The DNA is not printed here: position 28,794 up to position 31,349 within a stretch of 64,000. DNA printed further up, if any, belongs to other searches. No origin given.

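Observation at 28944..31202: Sigma-factor-like domain fused to a DUF262/ParB-like (GmrS-type) domain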

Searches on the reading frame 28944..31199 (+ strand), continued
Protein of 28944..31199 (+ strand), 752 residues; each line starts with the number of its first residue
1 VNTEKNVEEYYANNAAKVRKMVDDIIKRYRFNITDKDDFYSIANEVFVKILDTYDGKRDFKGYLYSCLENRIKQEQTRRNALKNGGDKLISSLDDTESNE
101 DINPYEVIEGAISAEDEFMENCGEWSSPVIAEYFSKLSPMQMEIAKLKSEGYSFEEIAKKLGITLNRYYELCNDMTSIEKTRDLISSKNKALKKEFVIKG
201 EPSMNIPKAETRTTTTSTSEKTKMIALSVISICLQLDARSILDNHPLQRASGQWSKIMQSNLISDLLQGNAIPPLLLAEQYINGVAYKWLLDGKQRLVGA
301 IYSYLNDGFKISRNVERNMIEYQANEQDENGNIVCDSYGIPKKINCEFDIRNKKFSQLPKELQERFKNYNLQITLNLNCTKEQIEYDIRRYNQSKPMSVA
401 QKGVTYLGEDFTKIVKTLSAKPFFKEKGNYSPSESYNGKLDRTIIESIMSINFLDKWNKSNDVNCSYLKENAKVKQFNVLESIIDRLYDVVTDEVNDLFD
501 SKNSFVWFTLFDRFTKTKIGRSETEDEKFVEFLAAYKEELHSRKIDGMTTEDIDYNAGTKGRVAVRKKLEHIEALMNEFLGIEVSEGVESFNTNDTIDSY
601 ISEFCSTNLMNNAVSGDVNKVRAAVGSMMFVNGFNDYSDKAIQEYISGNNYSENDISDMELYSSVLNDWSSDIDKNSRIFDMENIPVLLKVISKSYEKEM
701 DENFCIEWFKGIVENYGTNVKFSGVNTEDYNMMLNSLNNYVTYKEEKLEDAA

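Call 17: search_solved_structures(query=A1, max_evalue=1, show_alignments=3)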
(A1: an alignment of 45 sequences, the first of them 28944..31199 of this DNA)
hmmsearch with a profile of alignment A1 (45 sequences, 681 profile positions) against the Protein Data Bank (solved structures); distinct sequences matched with E-value up to 1: 42.
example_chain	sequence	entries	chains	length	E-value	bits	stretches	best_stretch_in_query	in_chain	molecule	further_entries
7l7b_F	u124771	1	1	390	0.00025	22.8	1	46-170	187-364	RNA polymerase sigma factor SigA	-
8h3v_G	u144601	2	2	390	0.00033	22.4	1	48-172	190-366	RNA polymerase sigma factor SigA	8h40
7ckq_F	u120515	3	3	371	0.00058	21.6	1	45-152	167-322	RNA polymerase sigma factor SigA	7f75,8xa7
8a5r_AAA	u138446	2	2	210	0.0011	20.7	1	87-172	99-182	Light-activated DNA-binding protein EL222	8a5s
8x6f_E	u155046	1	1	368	0.0015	20.2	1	46-152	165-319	RNA polymerase sigma factor SigA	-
3p7n_A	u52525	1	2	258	0.0017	20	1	88-172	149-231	Sensor histidine kinase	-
7xya_F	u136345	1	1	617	0.0022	19.6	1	47-173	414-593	RNA polymerase sigma factor RpoD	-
7ye1_F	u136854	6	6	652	0.0024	19.5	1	46-173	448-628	RNA polymerase sigma factor RpoD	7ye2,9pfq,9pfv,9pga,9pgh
1yio_A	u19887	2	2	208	0.0036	18.9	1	103-188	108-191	response regulatory protein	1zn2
1l9u_H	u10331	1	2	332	0.0055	18.3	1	45-152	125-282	SIGMA FACTOR SIGA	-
4xln_F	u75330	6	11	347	0.006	18.2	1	45-152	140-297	RNA polymerase sigma factor SigA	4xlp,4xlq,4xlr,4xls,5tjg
9dvs_G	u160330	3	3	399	0.0061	18.2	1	49-170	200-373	RNA polymerase sigma factor SigA1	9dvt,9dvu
1l9z_H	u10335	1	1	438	0.01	17.4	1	45-152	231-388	SIGMA FACTOR SIGA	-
1je8_A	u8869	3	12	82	0.014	17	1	130-182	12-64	Nitrate/Nitrite Response Regulator Protein NARL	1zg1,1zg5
7pp4_f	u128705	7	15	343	0.014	17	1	46-152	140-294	RNA polymerase sigma factor SigB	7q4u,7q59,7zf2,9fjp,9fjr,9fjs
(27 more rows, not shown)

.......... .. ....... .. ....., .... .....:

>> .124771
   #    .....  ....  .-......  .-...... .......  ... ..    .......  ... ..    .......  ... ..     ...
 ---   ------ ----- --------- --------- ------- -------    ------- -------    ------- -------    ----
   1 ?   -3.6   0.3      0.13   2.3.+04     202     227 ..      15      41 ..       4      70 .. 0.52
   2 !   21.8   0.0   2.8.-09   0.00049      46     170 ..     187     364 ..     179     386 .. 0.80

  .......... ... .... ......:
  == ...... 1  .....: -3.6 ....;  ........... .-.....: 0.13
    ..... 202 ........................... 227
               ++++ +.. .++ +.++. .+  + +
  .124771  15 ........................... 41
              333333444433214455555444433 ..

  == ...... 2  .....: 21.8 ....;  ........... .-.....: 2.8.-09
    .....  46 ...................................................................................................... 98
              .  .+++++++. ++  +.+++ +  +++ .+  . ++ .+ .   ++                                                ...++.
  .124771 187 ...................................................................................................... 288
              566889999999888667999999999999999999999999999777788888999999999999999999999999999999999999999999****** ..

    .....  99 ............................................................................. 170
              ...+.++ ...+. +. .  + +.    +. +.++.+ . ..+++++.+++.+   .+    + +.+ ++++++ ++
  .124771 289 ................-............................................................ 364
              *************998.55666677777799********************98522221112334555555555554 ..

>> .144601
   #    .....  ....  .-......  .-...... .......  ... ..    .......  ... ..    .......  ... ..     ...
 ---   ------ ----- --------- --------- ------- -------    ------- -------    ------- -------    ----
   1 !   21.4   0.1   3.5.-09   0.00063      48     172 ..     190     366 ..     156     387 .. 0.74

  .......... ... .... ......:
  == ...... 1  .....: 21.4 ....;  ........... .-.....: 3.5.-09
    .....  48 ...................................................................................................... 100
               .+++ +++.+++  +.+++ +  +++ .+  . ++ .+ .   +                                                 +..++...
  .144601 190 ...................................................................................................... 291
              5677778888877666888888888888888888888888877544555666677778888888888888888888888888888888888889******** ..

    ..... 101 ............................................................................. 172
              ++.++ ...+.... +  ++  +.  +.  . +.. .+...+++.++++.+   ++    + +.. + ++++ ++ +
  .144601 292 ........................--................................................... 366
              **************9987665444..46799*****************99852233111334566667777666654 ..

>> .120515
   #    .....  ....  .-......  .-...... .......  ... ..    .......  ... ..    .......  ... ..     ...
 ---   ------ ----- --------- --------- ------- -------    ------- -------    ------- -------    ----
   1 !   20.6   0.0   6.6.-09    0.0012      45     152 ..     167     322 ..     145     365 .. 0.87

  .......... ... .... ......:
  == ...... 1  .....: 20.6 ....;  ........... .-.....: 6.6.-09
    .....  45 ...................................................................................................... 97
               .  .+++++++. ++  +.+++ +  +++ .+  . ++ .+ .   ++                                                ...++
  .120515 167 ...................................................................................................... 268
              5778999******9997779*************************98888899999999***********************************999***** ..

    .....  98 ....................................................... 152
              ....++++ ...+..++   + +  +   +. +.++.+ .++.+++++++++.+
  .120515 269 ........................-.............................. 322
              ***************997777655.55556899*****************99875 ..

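Call 30: predict_structure(alignment_id=A1)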
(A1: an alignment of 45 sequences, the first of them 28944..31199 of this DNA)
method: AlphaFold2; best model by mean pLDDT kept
length: 752 residues; sequences in the alignment: 45
mean_pLDDT: 78.8   pTM: 0.51
mean pLDDT of the five models: 78.8, 78.6, 78.5, 75.0, 74.0
residues with pLDDT >= 90: 223; 70-90: 376; 50-70: 74; < 50: 79
segments of 3 or more residues with pLDDT < 50: 84-124, 184-217
pLDDT, mean of each block of 10 residues (from residue 1): 79 89 88 80 88 83 89 79 38 23 30 37 51 77 76 76 76 65 44 27 31 47 88 83 76 72 92 86 81 66 89 93 89 87 93 95 93 88 83 73 85 89 90 81 94 90 92 87 93 92 93 82 80 93 83 70 86 90 65 92 89 83 92 86 90 92 92 78 88 92 90 66 73 89 83 69
secondary structure, 60 per line:
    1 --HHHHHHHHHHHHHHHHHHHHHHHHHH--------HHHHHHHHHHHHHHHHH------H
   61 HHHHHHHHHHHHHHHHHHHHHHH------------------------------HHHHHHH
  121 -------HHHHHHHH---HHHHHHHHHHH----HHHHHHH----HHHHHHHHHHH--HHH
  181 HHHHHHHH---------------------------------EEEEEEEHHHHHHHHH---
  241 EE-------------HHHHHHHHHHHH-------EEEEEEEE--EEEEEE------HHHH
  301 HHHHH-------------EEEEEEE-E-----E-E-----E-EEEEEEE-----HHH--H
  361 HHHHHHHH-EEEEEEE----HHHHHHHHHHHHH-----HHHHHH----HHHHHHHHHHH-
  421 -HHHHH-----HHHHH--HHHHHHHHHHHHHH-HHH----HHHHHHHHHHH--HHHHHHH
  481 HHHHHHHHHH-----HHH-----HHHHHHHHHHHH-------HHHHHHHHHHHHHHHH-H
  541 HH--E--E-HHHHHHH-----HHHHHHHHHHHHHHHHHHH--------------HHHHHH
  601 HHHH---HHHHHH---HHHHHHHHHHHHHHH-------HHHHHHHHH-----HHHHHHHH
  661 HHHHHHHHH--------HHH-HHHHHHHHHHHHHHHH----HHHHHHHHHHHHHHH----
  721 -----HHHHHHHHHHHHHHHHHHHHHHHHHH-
elements in order (helices of 4 or more, strands of 3 or more residues): H3-28 H37-53 H60-83 H114-120 H128-135 H139-149 H154-160 H165-175 H178-188 E222-228 H229-237 H256-267 E275-282 E285-290 H297-305 E319-325 E343-349 H360-368 E370-376 H381-393 H399-404 H409-419 H422-426 H432-436 H439-452 H461-471 H474-490 H504-515 H523-538 H550-556 H562-580 H595-604 H608-613 H617-631 H639-647 H653-669 H682-697 H702-716 H726-751

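Call 34: fold_search(model_id=the predicted structure, library=pdb)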
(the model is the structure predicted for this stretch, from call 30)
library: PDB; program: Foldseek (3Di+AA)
matches with E <= 10: 240; with E <= 0.001: 0
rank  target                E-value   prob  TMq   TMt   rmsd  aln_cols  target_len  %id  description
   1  7p9k_A                6.2e-02  0.38  0.12  0.15  25.2       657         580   10  BrxU, GmrSD-family Type IV restriction enzyme (released 2021-12-08)
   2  9m9e_F                1.1e-01  0.99  0.10  0.32  14.1       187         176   18  Structural Basis of Pausing During Transcription Initiation in Mycobacterium tuberculosis (released 2026-01-14)
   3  5zx2_F                1.1e-01  0.97  0.09  0.31  16.1       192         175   18  Mycobacterium tuberculosis RNA polymerase transcription initiation complex with ECF sigma factor sigma H and 7nt RNA (released 2019-03-20)
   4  9a4r_A                1.2e-01  0.94  0.09  0.27  16.0       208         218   17  Integrative model of RPSH-RPOB by crosslinking MS and deep learning (released 2024-09-18)
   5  6jcy_F                1.2e-01  0.96  0.09  0.31  14.9       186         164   16  Mycobacterium tuberculosis RNA polymerase transcription initiation open complex with a chimeric ECF sigma factor sigH/ (released 2019-05-29)
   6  6kon_F                2.2e-01  0.89  0.09  0.29  16.5       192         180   19  Mycobacterium tuberculosis initial transcription complex comprising sigma H and 5'-OH RNA of 5 nt (released 2020-03-11)
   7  6jcx_F                2.4e-01  0.90  0.09  0.31  16.9       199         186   18  Mycobacterium tuberculosis transcription initiation complex with ECF sigma factor sigma H and 6nt RNA (released 2019-05-29)
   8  6dv9_F                3.5e-01  0.92  0.09  0.33  16.1       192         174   17  Crystal structure of Mycobacterium tuberculosis transcription initiation complex(ECF sigma factor L) containing 5nt RN (released 2019-02-20)
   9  6kop_F                3.6e-01  0.89  0.09  0.32  15.9       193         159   16  Mycobacterium tuberculosis initial transcription complex comprising sigma H and 5'-OH RNA of 9 nt (released 2020-03-11)
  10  6koo_F                4.6e-01  0.77  0.09  0.29  16.0       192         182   18  Mycobacterium tuberculosis initial transcription complex comprising sigma H and 5'-OH RNA of 7 nt (released 2020-03-11)
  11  5uxx_A                4.8e-01  0.92  0.09  0.38  24.8       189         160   12  Co-crystal structure of the sigma factor RpoE in complex with the anti-sigma factor NepR from Bartonella quintana (released 2018-02-28)
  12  6hcl_A                9.3e-01  0.12  0.10  0.16  22.3       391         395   10  Crystal structure of a MFS transporter with Ligand at 2.69 Angstroem resolution (released 2019-07-03)
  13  3b96                  9.7e-01  0.04  0.08  0.09  25.5       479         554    8  Structural Basis for Substrate Fatty-Acyl Chain Specificity: Crystal Structure of Human Very-Long-Chain Acyl-CoA Dehydro (released 2008-02-12)
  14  8ucl_A                1.0e+00  0.08  0.09  0.14  22.5       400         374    9  Komagataella pastoris Cytochrome c oxidase in complex with human VMAT2 and Tetrabenazine (released 2024-10-09)
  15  6dxo_A                1.1e+00  0.69  0.07  0.32  21.4       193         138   15  1.8 A structure of RsbN-BldN complex. (released 2018-07-11)
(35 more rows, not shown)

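Call 47: find_encoding_contigs(protein=P0082, flank=10000, max_places=2)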
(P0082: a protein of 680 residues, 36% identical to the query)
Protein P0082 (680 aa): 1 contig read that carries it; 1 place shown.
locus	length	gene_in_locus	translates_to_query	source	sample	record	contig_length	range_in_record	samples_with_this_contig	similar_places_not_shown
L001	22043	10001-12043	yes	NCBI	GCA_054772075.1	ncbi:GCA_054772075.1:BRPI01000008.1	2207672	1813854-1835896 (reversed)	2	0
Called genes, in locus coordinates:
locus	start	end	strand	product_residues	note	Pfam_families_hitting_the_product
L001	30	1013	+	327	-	PF14253:AbiH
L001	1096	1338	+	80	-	-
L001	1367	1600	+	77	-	-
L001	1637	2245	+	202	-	-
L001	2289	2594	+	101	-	-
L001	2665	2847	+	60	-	-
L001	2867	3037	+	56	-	-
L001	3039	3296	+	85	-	-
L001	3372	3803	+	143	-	-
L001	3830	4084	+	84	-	-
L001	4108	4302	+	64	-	-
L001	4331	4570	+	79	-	-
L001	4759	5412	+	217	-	-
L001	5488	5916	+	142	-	-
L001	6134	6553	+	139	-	-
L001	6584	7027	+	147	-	-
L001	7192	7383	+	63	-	-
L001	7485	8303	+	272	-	PF00589:Phage_integrase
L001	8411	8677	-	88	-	PF13443:HTH_26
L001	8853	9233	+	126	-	PF02452:PemK_toxin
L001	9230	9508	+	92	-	-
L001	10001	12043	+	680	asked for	PF04542:Sigma70_r2 (weak), PF03235:GmrSD_N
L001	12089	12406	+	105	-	-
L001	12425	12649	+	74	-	-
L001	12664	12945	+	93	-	-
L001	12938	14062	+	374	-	PF25856:MPN635_N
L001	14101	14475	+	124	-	-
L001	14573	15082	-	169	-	PF11553:DUF3231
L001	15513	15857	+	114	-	-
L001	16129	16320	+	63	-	-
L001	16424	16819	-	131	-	-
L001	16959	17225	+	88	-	-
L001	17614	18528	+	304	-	PF09414:RNA_ligase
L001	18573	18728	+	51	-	-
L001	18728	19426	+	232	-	-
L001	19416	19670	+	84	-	-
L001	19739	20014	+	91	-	-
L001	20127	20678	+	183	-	PF04011:LemA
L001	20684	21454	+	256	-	-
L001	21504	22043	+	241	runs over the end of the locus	-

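Call 48: find_encoding_contigs(protein=P0034, flank=10000, max_places=2)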
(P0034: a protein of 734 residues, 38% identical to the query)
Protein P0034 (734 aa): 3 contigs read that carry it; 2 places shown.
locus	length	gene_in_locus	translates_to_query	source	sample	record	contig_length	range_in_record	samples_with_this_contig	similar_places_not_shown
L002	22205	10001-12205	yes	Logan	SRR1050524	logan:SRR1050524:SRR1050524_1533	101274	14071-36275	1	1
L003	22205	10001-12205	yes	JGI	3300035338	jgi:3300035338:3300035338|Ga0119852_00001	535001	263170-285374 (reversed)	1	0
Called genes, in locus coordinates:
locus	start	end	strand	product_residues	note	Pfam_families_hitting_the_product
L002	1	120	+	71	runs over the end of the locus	-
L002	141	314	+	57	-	-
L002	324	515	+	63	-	-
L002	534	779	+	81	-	-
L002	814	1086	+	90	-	-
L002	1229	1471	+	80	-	-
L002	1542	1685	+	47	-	-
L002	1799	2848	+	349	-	PF00589:Phage_integrase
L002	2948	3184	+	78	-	-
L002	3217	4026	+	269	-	PF03235:GmrSD_N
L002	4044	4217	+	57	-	-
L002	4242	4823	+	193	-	-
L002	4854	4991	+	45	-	-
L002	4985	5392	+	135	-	-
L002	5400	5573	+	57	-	PF14354:Lar_restr_allev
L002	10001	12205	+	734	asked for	PF03235:GmrSD_N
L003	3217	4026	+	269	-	PF03235:GmrSD_N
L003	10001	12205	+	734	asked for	PF03235:GmrSD_N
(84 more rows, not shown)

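Call 62: get_annotated_region(hit=H1, flank=20000)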
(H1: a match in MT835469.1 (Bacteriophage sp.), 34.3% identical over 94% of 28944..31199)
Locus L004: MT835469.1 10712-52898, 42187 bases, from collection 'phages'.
description: UNVERIFIED: Bacteriophage sp. clone scaffold_0 genomic sequence.
organism: Bacteriophage sp. (NCBI taxid 38018)
taxonomy: Viruses
host: -; source: human fecal samples; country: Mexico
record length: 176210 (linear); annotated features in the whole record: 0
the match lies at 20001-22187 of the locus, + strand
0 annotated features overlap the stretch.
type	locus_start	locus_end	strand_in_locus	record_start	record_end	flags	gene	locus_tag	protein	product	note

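Call 71: get_annotated_region(hit=H6, flank=5000)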
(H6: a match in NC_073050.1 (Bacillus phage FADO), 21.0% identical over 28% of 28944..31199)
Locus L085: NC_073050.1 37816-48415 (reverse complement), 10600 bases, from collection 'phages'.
description: Bacillus phage FADO, complete genome.
organism: Bacillus phage FADO (NCBI taxid 2917160)
taxonomy: Viruses; Duplodnaviria; Heunggongvirae; Uroviricota; Caudoviricetes
host: Bacillus subtilis BEST7003; source: soil; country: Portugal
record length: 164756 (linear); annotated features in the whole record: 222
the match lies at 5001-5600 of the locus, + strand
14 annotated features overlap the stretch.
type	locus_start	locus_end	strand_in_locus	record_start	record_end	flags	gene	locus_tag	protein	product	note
CDS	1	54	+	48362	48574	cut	-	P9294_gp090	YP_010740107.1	hypothetical protein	-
CDS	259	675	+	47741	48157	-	-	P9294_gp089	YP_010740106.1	hypothetical protein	-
CDS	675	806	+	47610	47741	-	-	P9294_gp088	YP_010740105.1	hypothetical protein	-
CDS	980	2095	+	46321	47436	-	-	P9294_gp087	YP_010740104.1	response regulator aspartate phosphatase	-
CDS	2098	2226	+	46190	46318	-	-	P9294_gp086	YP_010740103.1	hypothetical protein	-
CDS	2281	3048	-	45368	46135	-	-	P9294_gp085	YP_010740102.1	hypothetical protein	-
CDS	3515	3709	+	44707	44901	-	-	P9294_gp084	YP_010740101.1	hypothetical protein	-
CDS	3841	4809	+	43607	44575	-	-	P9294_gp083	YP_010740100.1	peptidase T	-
CDS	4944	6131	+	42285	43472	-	-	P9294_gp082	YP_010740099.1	hypothetical protein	-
CDS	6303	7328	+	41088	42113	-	-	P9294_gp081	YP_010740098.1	glycosyltransferase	-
CDS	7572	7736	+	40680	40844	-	-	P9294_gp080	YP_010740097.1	hypothetical protein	-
CDS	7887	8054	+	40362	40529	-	-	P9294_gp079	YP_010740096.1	hypothetical protein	-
CDS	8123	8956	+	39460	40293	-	-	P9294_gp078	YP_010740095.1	ribose-phosphate pyrophosphokinase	-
CDS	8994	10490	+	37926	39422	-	-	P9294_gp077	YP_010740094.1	nicotinamide phosphoribosyltransferase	-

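Call 72: get_annotated_region(hit=H2, flank=4000)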
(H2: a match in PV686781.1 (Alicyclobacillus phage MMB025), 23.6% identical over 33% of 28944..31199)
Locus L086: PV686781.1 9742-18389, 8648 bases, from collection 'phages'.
description: Alicyclobacillus phage MMB025, complete genome.
organism: Alicyclobacillus phage MMB025 (NCBI taxid 3425951)
taxonomy: Viruses
host: Alicyclobacillus acidoterrestris MMB007; source: -; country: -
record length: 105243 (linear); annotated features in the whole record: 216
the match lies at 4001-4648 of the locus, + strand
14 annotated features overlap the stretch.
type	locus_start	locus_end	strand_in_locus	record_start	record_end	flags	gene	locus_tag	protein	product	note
CDS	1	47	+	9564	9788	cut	-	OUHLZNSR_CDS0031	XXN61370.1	hypothetical protein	-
CDS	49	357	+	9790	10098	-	-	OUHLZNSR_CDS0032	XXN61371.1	hypothetical protein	-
CDS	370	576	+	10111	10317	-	-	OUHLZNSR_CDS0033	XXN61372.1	hypothetical protein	-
CDS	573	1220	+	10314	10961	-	-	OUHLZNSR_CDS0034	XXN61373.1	metallo-endopeptidase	-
CDS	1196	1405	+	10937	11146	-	-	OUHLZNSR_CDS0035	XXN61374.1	hypothetical protein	-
CDS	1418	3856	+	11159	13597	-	-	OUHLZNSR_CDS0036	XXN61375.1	VFDB virulence factor protein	moron, auxiliary metabolic gene and host takeover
CDS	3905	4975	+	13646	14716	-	-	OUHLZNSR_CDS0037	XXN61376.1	DefenseFinder protein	moron, auxiliary metabolic gene and host takeover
CDS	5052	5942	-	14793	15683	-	-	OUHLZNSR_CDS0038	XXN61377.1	integrase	integration and excision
CDS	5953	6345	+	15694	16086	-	-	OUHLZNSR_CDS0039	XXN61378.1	hypothetical protein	-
CDS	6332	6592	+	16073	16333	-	-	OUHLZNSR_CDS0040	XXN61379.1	hypothetical protein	-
CDS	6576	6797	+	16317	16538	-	-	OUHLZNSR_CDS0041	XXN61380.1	hypothetical protein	-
CDS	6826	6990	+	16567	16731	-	-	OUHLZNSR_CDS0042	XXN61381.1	hypothetical protein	-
CDS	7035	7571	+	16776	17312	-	-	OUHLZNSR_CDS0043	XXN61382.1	head maturation protease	head and packaging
CDS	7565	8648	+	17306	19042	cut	-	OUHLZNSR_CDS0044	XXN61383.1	terminase large subunit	head and packaging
